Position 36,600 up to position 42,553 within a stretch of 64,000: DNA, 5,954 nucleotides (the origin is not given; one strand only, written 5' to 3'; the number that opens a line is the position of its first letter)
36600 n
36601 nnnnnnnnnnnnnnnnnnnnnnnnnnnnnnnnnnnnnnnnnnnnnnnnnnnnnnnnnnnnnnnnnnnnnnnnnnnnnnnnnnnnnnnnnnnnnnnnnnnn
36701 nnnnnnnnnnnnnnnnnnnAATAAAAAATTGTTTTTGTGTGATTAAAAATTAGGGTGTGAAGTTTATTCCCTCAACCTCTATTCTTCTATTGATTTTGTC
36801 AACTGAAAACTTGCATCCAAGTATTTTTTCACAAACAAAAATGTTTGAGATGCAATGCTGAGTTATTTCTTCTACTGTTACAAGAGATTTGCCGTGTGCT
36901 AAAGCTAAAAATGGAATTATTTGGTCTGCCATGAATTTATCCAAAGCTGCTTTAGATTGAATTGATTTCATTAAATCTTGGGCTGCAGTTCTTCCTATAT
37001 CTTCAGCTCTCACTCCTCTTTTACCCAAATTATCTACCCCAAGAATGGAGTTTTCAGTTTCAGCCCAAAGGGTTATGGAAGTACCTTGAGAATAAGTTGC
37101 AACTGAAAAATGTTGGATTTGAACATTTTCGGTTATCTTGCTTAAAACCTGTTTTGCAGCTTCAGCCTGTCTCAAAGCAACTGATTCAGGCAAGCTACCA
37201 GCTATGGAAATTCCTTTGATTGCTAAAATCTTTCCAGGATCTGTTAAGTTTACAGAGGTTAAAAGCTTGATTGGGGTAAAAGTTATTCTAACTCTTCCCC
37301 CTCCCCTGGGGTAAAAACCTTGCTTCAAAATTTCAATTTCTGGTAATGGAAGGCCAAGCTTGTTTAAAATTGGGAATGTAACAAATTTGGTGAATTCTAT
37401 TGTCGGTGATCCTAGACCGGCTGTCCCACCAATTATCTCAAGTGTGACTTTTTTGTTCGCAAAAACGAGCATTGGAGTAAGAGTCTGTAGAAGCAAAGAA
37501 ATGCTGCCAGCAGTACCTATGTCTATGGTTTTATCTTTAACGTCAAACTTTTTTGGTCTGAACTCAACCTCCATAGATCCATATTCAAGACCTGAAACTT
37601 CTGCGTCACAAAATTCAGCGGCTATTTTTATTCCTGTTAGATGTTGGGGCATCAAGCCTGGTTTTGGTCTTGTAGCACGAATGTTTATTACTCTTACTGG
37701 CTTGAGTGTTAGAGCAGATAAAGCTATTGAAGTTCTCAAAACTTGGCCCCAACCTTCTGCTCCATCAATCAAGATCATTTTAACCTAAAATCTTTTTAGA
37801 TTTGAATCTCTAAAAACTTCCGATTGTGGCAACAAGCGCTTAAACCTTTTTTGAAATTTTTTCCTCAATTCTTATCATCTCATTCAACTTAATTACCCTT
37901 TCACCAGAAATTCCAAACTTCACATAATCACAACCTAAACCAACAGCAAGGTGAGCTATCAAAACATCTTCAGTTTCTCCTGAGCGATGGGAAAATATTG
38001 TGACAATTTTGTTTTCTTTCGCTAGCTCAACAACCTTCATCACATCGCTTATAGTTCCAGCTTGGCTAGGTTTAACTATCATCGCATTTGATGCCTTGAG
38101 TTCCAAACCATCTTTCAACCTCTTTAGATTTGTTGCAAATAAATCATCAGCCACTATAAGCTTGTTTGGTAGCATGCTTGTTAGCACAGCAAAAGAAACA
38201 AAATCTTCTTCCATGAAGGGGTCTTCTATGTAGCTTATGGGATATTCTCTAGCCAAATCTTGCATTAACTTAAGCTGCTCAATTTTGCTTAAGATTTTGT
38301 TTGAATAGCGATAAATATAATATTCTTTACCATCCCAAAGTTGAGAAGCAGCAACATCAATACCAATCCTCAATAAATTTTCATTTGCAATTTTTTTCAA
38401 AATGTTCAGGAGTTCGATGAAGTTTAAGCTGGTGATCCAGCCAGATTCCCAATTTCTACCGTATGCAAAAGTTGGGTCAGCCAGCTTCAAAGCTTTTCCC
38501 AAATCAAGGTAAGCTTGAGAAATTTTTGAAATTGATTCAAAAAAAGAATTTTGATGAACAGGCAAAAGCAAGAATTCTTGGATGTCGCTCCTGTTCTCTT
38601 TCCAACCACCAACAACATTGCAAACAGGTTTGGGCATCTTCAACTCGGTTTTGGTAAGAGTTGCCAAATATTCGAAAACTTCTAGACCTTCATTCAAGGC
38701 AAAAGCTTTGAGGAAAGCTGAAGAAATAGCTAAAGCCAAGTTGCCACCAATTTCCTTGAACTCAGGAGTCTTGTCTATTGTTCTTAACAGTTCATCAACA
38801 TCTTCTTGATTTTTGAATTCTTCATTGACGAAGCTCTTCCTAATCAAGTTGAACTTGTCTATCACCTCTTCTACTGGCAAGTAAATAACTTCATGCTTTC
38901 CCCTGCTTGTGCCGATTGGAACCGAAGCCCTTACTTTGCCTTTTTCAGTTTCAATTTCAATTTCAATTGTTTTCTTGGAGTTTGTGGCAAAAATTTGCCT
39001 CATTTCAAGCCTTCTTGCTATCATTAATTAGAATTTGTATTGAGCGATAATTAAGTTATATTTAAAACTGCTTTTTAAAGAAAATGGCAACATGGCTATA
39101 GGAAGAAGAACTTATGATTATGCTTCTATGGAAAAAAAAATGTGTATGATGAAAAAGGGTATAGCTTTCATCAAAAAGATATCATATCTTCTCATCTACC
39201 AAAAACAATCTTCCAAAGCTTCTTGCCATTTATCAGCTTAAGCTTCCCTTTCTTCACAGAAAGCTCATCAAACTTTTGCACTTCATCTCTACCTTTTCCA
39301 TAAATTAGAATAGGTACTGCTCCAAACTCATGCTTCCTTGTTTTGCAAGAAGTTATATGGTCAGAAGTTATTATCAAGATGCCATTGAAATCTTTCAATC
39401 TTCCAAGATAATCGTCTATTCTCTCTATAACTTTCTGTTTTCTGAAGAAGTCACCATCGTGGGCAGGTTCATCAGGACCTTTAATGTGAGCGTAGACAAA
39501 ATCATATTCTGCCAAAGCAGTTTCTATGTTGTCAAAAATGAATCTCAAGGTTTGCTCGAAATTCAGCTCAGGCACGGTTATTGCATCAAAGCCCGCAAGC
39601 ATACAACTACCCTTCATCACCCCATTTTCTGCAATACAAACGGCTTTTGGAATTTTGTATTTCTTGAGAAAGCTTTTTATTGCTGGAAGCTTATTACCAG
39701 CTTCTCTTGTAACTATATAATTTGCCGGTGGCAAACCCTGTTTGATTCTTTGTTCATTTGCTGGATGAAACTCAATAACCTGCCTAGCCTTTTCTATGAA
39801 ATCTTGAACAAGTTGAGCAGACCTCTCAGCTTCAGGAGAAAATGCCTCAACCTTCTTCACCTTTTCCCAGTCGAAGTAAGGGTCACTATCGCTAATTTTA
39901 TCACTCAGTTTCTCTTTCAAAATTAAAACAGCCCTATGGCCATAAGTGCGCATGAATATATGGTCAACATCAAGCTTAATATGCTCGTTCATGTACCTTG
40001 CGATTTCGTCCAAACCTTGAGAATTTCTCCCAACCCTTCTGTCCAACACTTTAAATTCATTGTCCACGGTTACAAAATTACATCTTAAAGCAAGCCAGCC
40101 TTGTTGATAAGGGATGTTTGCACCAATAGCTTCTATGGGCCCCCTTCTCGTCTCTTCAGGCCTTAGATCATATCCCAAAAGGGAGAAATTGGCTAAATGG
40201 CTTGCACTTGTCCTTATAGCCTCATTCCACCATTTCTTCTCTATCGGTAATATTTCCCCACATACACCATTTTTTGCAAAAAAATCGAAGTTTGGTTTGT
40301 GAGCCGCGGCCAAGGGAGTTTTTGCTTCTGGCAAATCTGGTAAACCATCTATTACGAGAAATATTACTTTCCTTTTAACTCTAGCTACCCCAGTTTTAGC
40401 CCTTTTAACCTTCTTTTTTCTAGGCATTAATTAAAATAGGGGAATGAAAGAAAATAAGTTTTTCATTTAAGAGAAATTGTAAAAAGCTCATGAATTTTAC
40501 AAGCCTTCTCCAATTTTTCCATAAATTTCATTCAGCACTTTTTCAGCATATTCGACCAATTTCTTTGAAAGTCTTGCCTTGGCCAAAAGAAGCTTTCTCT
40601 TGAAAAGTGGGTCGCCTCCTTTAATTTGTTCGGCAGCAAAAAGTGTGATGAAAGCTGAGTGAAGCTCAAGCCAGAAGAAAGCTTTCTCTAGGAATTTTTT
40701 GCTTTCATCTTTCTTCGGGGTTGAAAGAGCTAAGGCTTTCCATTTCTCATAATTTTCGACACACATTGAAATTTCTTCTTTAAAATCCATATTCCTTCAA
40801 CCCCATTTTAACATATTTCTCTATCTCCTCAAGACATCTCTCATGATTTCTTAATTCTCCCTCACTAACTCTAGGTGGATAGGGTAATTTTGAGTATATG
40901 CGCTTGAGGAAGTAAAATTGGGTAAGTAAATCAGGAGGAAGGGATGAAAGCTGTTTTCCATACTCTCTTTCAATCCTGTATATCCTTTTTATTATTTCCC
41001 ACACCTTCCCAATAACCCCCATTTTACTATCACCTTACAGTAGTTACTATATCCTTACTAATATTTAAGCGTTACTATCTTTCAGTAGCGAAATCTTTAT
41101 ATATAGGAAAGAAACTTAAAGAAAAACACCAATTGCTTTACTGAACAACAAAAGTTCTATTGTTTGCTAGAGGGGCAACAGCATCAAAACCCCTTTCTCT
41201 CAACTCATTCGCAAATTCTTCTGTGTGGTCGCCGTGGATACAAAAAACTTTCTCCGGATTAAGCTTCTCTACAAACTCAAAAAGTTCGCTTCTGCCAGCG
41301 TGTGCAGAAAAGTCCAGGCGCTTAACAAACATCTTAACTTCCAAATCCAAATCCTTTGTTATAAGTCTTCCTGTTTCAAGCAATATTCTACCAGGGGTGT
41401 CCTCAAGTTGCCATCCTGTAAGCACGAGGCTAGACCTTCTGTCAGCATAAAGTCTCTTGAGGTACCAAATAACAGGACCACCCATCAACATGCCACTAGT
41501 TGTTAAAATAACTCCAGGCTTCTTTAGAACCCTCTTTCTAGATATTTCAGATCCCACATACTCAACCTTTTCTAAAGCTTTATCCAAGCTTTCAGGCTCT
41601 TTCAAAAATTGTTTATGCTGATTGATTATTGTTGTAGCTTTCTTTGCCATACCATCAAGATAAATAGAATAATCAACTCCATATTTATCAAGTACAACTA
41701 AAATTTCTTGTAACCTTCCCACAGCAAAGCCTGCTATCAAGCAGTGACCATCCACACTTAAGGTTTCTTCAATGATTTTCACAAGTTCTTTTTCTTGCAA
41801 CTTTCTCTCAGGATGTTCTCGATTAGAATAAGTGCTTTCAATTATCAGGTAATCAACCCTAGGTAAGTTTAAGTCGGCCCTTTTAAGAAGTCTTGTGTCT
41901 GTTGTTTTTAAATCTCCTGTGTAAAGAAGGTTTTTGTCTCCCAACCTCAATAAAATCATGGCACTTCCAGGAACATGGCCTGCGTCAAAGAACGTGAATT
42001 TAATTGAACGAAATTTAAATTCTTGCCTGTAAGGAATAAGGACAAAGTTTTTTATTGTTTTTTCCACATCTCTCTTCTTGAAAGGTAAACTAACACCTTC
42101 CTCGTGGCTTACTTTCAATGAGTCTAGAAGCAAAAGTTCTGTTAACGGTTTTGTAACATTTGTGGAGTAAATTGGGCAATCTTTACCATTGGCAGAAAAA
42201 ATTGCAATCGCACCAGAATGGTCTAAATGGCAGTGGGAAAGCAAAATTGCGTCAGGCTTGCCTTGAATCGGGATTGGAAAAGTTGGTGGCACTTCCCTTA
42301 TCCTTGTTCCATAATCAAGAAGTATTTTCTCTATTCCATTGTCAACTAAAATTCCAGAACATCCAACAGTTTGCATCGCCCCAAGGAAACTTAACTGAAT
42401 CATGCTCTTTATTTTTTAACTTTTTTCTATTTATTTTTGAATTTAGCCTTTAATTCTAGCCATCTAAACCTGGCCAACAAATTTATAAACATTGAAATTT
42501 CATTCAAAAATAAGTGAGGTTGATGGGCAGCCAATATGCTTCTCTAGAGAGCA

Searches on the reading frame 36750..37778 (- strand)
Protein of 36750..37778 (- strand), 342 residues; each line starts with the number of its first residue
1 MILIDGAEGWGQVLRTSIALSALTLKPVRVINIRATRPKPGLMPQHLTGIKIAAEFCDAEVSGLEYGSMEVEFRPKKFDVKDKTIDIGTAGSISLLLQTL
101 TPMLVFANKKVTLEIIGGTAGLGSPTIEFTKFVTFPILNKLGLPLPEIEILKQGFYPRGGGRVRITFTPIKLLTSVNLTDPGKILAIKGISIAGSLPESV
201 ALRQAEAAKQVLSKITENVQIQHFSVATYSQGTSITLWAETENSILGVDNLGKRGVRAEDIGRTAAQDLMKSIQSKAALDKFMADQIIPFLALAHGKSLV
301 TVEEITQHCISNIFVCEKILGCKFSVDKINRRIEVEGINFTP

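Call 31: search_protein_families(library=pfam, proteins=[window:36750-37778:-], max_evalue=0.01)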
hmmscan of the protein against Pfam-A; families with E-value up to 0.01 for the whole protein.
window:36750-37778:- (342 aa): 2 families
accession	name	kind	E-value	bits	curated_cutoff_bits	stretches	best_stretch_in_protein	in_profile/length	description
PF01137.26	RTC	-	3.4e-73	245.9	27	1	8-326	3-221/221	RNA 3'-terminal phosphate cyclase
PF05189.18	RTC_insert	-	2e-23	83.2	23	1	179-274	1-102/102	RNA 3'-terminal phosphate cyclase (RTC), insert domain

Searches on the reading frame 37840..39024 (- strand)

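Call 31: search_protein_families(library=pfam, proteins=[window:37840-39024:-], max_evalue=0.01)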
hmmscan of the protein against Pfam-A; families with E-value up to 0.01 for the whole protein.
window:37840-39024:- (394 aa): 3 families
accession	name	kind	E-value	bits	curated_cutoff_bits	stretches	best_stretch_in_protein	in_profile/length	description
PF00113.28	Enolase_C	-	1.3e-50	172.8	21.5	1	129-393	3-284/296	Enolase, C-terminal TIM barrel domain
PF03952.21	Enolase_N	-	4.7e-20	72.5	35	1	5-120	3-131/131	Enolase, N-terminal domain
PF13378.12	MR_MLE_C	-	1.2e-05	25.6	29.4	1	245-360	55-168/219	Enolase C-terminal domain-like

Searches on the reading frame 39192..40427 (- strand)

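Call 31: search_protein_families(library=pfam, proteins=[window:39192-40427:-], max_evalue=0.01)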
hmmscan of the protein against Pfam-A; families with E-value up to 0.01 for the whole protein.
window:39192-40427:- (411 aa): 2 families
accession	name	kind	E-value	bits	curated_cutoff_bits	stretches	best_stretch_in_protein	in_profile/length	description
PF10143.14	PhosphMutase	-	7.6e-33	114.2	21.5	1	51-224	1-170/170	2,3-bisphosphoglycerate-independent phosphoglycerate mutase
PF01676.23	Metalloenzyme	-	4.2e-26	92.4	24.3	1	20-406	2-247/252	Metalloenzyme superfamily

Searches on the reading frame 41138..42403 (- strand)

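Call 31: search_protein_families(library=pfam, proteins=[window:41138-42403:-], max_evalue=0.01)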
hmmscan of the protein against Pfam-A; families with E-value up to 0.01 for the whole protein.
window:41138-42403:- (421 aa): 5 families
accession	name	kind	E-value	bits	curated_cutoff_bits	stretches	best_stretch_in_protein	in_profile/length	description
PF10996.14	Beta-Casp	-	5.1e-18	66.2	27.7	1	232-340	2-119/120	Beta-Casp domain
PF07521.17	RMMBL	-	6.9e-15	55.2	21.6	1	354-411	2-63/63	Zn-dependent metallo-hydrolase RNA specificity domain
PF16661.11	Lactamase_B_6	-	7.9e-13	48.6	27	1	19-178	10-175/193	Metallo-beta-lactamase superfamily domain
PF00753.33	Lactamase_B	-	1.5e-09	38.5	22.7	1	49-172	43-157/196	Metallo-beta-lactamase superfamily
PF12706.13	Lactamase_B_2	-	4.1e-09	36.8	27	1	27-198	3-172/200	Beta-lactamase superfamily domain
